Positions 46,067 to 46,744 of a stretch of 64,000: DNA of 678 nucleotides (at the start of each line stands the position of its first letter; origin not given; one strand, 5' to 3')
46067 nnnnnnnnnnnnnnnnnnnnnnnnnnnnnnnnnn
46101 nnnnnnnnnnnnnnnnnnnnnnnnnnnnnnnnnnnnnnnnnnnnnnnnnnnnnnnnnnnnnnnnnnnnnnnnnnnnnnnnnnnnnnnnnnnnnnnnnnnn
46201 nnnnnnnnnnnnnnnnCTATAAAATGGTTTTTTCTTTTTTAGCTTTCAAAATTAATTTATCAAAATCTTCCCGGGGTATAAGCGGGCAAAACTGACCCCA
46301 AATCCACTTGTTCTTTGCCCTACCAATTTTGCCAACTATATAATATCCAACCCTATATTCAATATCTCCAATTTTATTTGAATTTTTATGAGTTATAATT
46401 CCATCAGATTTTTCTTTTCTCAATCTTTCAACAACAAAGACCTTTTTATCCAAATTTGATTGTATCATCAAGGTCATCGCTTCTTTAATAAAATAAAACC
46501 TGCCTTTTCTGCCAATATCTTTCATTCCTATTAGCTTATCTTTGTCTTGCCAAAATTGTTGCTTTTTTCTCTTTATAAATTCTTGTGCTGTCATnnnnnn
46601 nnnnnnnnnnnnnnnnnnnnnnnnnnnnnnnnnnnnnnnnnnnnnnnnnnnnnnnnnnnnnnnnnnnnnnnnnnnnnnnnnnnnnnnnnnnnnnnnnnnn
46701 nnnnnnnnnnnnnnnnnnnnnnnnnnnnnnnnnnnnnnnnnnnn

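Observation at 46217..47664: AT-rich, translationally coupled three-gene cassette with two PD-(D/E)xK-like nuclease motifs, bracketed by repeats beside the rRNA unit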

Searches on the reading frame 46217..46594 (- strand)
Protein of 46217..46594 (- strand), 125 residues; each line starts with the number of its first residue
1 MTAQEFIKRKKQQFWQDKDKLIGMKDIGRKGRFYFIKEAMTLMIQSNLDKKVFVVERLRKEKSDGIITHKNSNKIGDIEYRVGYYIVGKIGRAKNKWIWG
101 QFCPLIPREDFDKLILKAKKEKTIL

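Call 4: search_protein_families(library=pfam, proteins=[window:46217-46594:-], max_evalue=1)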
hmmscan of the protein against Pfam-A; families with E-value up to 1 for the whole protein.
window:46217-46594:- (125 aa): 1 family
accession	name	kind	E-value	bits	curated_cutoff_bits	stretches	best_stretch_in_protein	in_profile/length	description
PF02035.20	Coagulin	-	0.14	12.5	25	1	11-59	117-164/174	Coagulin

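Call 5: search_protein_families(library=padloc, proteins=[window:46217-46594:-], max_evalue=1)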
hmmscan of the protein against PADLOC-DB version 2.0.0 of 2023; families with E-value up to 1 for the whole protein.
window:46217-46594:- (125 aa): 0 families

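Call 6: search_protein_families(library=ncbifam, proteins=[window:46217-46594:-], max_evalue=1)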
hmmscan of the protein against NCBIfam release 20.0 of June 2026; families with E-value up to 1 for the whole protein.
window:46217-46594:- (125 aa): 0 families

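Call 8: search_protein_families(library=phrogs, proteins=[window:46217-46594:-], max_evalue=1)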
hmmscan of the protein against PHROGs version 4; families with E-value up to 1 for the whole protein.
window:46217-46594:- (125 aa): 2 families
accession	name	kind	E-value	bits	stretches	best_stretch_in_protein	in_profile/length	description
phrog_6717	-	unknown function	0.055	12.4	1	7-79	860-931/1040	-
phrog_24603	-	unknown function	0.13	13.4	1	30-63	19-50/111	-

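Call 11: find_homologous_proteins(query=window:46217-46594:-)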
Query window:46217-46594:- (125 aa): 297 proteins with E <= 0.001 among 303 candidates; the best 120 are listed.
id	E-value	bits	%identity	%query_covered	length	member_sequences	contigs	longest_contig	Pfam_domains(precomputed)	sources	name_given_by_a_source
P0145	1.5e-76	272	100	100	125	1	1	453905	-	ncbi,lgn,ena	-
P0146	6.2e-70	251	92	100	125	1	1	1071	-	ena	-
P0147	3.1e-66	239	88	99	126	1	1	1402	-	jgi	jgi:hypothetical protein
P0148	1.1e-64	234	83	100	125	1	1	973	-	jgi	jgi:hypothetical protein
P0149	1.8e-64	233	85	99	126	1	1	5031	-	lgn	-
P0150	4.6e-63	229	83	99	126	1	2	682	-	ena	-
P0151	2.5e-62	226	85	99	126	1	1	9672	-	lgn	-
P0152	4.0e-61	222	82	99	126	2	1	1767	-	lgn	-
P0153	8.8e-57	208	79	99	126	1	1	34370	-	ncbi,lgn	-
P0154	1.3e-56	208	74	99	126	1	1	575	-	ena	-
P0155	4.9e-55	203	76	99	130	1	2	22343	-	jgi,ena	-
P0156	1.9e-53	198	74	99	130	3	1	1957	-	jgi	-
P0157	7.0e-52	193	73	99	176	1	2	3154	-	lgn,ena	-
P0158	1.1e-51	192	73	99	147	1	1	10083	-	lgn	-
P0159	6.9e-51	189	72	99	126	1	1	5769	-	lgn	-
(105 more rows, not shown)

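Call 23: find_related_loci(query=A3, collection=metagenome_contigs, flank=6000)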
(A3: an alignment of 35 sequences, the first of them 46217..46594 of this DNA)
Query A3 (125 aa) in metagenome_contigs; peptide patterns used: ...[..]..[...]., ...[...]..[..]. (x = any residue, [..] = any of these).
334 stretches matched a pattern; 182 encode a relative of the query (tblastn E <= 1e-3); the best 80 are kept; 80 distinct loci.
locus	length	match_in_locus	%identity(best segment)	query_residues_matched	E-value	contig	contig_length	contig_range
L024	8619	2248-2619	76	2-125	1e-59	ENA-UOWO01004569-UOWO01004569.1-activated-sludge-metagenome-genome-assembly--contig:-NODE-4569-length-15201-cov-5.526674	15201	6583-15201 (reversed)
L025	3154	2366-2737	73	2-125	2e-57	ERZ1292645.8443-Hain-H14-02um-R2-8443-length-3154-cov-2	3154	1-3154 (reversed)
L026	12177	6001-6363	74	2-123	7e-54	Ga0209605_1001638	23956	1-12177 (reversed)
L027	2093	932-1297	67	4-125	3e-53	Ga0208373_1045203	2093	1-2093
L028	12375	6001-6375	65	2-124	3e-50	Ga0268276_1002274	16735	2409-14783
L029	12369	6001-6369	67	2-125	7e-50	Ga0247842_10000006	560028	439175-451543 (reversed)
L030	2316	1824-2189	67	2-125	2e-49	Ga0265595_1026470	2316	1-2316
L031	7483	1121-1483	67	2-125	7e-49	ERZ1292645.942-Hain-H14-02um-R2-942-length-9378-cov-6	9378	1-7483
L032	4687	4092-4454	63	1-124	3e-48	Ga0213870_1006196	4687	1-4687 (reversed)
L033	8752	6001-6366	62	2-125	1e-46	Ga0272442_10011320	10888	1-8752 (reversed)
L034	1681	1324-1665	64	4-125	3e-47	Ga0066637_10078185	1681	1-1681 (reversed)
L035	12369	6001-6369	58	1-125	1e-46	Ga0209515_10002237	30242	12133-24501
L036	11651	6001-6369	58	1-125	1e-46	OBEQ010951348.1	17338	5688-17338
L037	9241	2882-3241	63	2-125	1e-46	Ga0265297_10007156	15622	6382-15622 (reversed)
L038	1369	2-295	76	28-125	2e-47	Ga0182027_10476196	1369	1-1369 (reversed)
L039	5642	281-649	63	2-125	3e-46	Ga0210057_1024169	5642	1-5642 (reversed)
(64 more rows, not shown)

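Call 33: predict_structure(alignment_id=A3)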
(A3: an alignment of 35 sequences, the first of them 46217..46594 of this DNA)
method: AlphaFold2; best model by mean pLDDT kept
length: 125 residues; sequences in the alignment: 35
mean_pLDDT: 91.7   pTM: 0.83
mean pLDDT of the five models: 91.7, 90.7, 90.4, 90.1, 89.1
residues with pLDDT >= 90: 98; 70-90: 24; 50-70: 3; < 50: 0
segments of 3 or more residues with pLDDT < 50: none
pLDDT, mean of each block of 10 residues (from residue 1): 96 94 83 94 95 96 85 87 94 93 82 98 97
secondary structure, 60 per line:
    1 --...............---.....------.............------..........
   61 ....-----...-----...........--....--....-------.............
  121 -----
elements in order: H3-17 E21-25 E32-44 E51-64 E78-88 E97-100 H108-120

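Call 35: search_solved_structures(query=A3, max_evalue=10)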
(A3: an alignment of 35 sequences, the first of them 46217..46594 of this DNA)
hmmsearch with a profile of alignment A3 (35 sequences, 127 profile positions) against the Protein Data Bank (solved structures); distinct sequences matched with E-value up to 10: 2.
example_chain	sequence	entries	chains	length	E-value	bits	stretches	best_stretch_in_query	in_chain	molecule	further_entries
6oxb_B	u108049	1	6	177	1.2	12.2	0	9-63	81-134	Protein polybromo-1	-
7u7n_A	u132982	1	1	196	2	11.5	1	76-108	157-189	Interleukin-27 receptor subunit alpha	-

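Call 45: find_encoding_contigs(protein=P0146, flank=6000, max_places=3)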
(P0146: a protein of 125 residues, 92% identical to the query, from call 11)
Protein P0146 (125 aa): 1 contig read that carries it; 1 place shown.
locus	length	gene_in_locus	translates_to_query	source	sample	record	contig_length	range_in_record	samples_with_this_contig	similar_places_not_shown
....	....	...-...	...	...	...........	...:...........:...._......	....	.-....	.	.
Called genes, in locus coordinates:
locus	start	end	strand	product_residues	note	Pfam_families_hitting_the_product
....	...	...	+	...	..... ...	-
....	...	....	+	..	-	-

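Call 46: find_encoding_contigs(protein=P0151, flank=6000, max_places=3)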
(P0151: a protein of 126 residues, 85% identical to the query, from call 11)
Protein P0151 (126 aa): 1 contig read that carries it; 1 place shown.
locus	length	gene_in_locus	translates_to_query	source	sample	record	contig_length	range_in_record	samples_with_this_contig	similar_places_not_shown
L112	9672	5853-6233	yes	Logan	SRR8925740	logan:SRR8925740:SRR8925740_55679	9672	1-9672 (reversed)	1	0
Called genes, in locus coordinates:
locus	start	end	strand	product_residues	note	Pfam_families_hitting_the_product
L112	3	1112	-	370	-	?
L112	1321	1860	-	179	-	-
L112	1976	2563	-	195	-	-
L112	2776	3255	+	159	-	PF13274:SocA_Panacea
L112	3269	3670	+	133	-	PF14371:DUF4412 (weak)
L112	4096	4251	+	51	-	-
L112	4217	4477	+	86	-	PF04026:SpoVG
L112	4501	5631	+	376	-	-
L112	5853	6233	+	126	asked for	-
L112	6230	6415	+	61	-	PF12728:HTH_17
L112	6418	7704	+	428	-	PF00145:DNA_methylase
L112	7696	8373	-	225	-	PF09564:RE_NgoBV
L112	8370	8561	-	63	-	PF13560:HTH_31 (weak), PF12844:HTH_19 (weak), PF01381:HTH_3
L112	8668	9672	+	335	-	?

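Call 56: search_protein_families(library=pfam, alignment_id=A7, max_evalue=0.001)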
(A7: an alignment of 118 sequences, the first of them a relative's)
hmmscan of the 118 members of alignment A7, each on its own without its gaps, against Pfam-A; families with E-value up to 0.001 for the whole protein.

A. member 1, L024:1618-2055:+ (145 aa): 0 families

B. families by the number of members that match (of 118 scanned): 94 families (the first 25 are shown)
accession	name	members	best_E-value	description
PF00293.34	NUDIX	6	9e-19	NUDIX domain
PF12705.13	PDDEXK_1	5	4.3e-28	PD-(D/E)XK nuclease superfamily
PF07669.17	Eco57I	4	4.8e-31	Eco57I restriction-modification methylase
PF02384.22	N6_Mtase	3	9.2e-34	N-6 DNA Methylase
PF04392.18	ABC_sub_bind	2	2.5e-36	ABC transporter substrate binding protein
PF13588.12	HSDR_N_2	2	1.7e-25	Type I restriction enzyme R protein N terminus (HSDR_N)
PF01809.23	YidD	2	2e-20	Putative membrane protein insertion efficiency factor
PF01541.30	GIY-YIG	2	1.8e-19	GIY-YIG catalytic domain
PF13304.12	AAA_21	2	1.4e-17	AAA domain, putative AbiEii toxin, Type IV TA system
PF18741.7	MTES_1575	2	3.7e-11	REase_MTES_1575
PF02463.25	SMC_N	2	4.5e-11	RecF/RecN/SMC N terminal domain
PF13401.12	AAA_22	2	9.9e-10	AAA domain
PF04480.18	DUF559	2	1.8e-09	Protein of unknown function (DUF559)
PF01170.24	UPF0020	2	8.9e-06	RMKL-like, methyltransferase domain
PF12950.13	TaqI_C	2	0.00015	TaqI-like C-terminal specificity domain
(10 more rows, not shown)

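Call 64: fold_search(model_id=the predicted structure, library=viral)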
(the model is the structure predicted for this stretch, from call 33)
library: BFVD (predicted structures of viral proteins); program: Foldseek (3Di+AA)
matches with E <= 10: 812; with E <= 0.001: 0
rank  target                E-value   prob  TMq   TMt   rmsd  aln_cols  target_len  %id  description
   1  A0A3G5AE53            8.2e-02  0.35  0.26  0.09  11.7       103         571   18  DUF7275 domain-containing protein [Satyrvirus sp.]
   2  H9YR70                9.8e-02  0.51  0.30  0.29   9.1       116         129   10  (no name in the UniProt tables at hand)
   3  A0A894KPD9            1.7e-01  0.12  0.20  0.19  11.9       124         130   10  Putative minor coat protein [Chimba virus]
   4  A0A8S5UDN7            1.8e-01  0.15  0.24  0.14  17.6       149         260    9  RecT family protein [Siphoviridae sp. ctkhg5]
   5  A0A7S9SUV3            2.1e-01  0.51  0.32  0.07   8.6       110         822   15  Uncharacterized protein [Virus NIOZ-UU159]
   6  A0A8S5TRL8            2.1e-01  0.35  0.33  0.37   9.0       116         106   13  Uncharacterized protein [Siphoviridae sp. ct1SN28]
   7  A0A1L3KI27            2.3e-01  0.10  0.19  0.18  12.7       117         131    9  Uncharacterized protein [Beihai levi-like virus 32]
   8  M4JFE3                2.4e-01  0.30  0.27  0.06  12.9       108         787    9  Capsid protein VP2 [Haloarcula hispanica virus PH1]
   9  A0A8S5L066            2.4e-01  0.15  0.23  0.23  11.7       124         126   11  Coat protein [ssRNA phage SRR6255746_2]
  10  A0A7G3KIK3            2.7e-01  0.16  0.26  0.07  16.5       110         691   11  RNA-directed RNA polymerase [Monilinia barnavirus A]
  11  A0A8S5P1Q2            3.0e-01  0.25  0.32  0.11  13.3       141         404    6  Uncharacterized protein [Myoviridae sp. ctLnO19]
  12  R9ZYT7                3.0e-01  0.15  0.18  0.21   8.1        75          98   13  Uncharacterized protein [Cellulophaga phage phi17:2]
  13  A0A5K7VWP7            3.2e-01  0.06  0.15  0.12  13.7       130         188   13  Movement protein [Persimmon polerovirus]
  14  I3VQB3                3.3e-01  0.03  0.10  0.07  18.1       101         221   12  B121.2 [miniopterid betaherpesvirus 1]
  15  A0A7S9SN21            3.5e-01  0.35  0.29  0.39   6.8        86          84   10  Uncharacterized protein [Salmonella phage vB_SalS_ABTNLsp4]
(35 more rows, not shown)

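Call 74: search_protein_families(library=pfam, alignment_id=A3, max_evalue=0.1)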
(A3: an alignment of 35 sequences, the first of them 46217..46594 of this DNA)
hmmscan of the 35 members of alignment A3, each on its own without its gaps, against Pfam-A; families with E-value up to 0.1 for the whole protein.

A. member 1, window:46217-46594:- (125 aa): 0 families

B. families by the number of members that match (of 35 scanned): 3 families
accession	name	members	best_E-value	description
PF14294.11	DUF4372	2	0.05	Domain of unknown function (DUF4372)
PF17295.7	DUF5348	1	0.049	Domain of unknown function (DUF5348)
PF23875.1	DUF7229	1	0.059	Domain of unknown function (DUF7229)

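Call 84: search_protein_families(library=pfam, proteins=[L024:2809-4254:+, L024:4257-5135:+, L024:5139-6737:+, L026:6562-8505:+, L026:8499-9890:+, L026:9894-11426:+, L039:835-4047:+, L024:413-1594:+, L026:4228-5394:+, L024:1618-2055:+], max_evalue=0.0001)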
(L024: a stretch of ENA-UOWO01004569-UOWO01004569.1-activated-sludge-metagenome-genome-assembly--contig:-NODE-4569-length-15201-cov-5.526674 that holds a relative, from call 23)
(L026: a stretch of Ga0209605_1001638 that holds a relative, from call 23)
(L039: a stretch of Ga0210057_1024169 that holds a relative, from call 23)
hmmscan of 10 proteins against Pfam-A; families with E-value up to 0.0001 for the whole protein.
L024:2809-4254:+ (481 aa): 2 families
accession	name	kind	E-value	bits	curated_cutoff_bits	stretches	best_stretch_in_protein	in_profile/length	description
PF07669.17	Eco57I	-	2.8e-20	73.6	25.3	1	90-189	69-165/171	Eco57I restriction-modification methylase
PF02384.22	N6_Mtase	-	1.2e-15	58.1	20.4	1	3-228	19-251/311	N-6 DNA Methylase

L024:4257-5135:+ (292 aa): 0 families

L024:5139-6737:+ (532 aa): 3 families
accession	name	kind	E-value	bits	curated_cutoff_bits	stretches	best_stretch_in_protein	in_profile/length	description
PF00239.26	Resolvase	-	6.1e-23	82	23.3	1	4-149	1-143/145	Resolvase, N terminal domain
PF07508.19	Recombinase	-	1.5e-14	54.5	21.1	1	177-267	3-99/102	Recombinase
PF13408.12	Zn_ribbon_recom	-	1.1e-10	42.1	25.3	1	286-342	2-57/58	Recombinase zinc beta ribbon domain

L026:6562-8505:+ (647 aa): 5 families
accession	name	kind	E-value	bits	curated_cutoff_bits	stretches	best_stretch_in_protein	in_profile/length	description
PF02384.22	N6_Mtase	-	9.2e-34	117.6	20.4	1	270-588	3-264/311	N-6 DNA Methylase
PF13588.12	HSDR_N_2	-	1.7e-25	89.6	25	1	18-133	1-110/110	Type I restriction enzyme R protein N terminus (HSDR_N)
PF07669.17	Eco57I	-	3.5e-06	27.7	25.3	1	422-533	70-165/171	Eco57I restriction-modification methylase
PF04313.20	HSDR_N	-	3.6e-06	27.4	25.1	0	44-124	117-197/198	Type I restriction enzyme R protein N terminus (HSDR_N)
PF01170.24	UPF0020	-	8.9e-06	26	22.3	1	303-439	21-134/197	RMKL-like, methyltransferase domain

L026:8499-9890:+ (463 aa): 0 families

L026:9894-11426:+ (510 aa): 3 families
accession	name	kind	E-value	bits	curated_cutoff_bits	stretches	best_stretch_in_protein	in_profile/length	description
PF00239.26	Resolvase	-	1.6e-25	90.4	23.3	1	4-150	1-144/145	Resolvase, N terminal domain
PF07508.19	Recombinase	-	1.9e-13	50.9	21.1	1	181-268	7-100/102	Recombinase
PF13408.12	Zn_ribbon_recom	-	2.1e-10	41.3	25.3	1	286-342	2-57/58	Recombinase zinc beta ribbon domain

L039:835-4047:+ (1070 aa): 3 families
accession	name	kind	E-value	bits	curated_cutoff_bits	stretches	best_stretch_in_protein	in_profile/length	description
PF02384.22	N6_Mtase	-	1e-20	74.8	20.4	2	329-447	3-100/311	N-6 DNA Methylase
PF07669.17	Eco57I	-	1.1e-20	74.9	25.3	1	425-654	1-170/171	Eco57I restriction-modification methylase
PF20473.4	MmeI_Mtase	-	4.2e-09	36.4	27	1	382-564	19-159/259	MmeI, DNA-methyltransferase domain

L024:413-1594:+ (393 aa): 0 families

L026:4228-5394:+ (388 aa): 0 families

L024:1618-2055:+ (145 aa): 0 families

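Call 88: find_related_loci(query=A3, collection=viral_contigs, flank=5000)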
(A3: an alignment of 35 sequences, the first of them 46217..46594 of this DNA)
Query A3 (125 aa) in viral_contigs; peptide patterns used: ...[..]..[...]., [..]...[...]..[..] (x = any residue, [..] = any of these).
11 stretches matched a pattern, but none encodes a relative of the query by tblastn (E <= 1e-3).

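Call 91: search_dna_similar(query=window:46217-46594:-, collection=phages, mode=protein, max_evalue=0.001, max_rows=8)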
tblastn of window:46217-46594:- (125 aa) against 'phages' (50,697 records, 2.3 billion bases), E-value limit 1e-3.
No match.
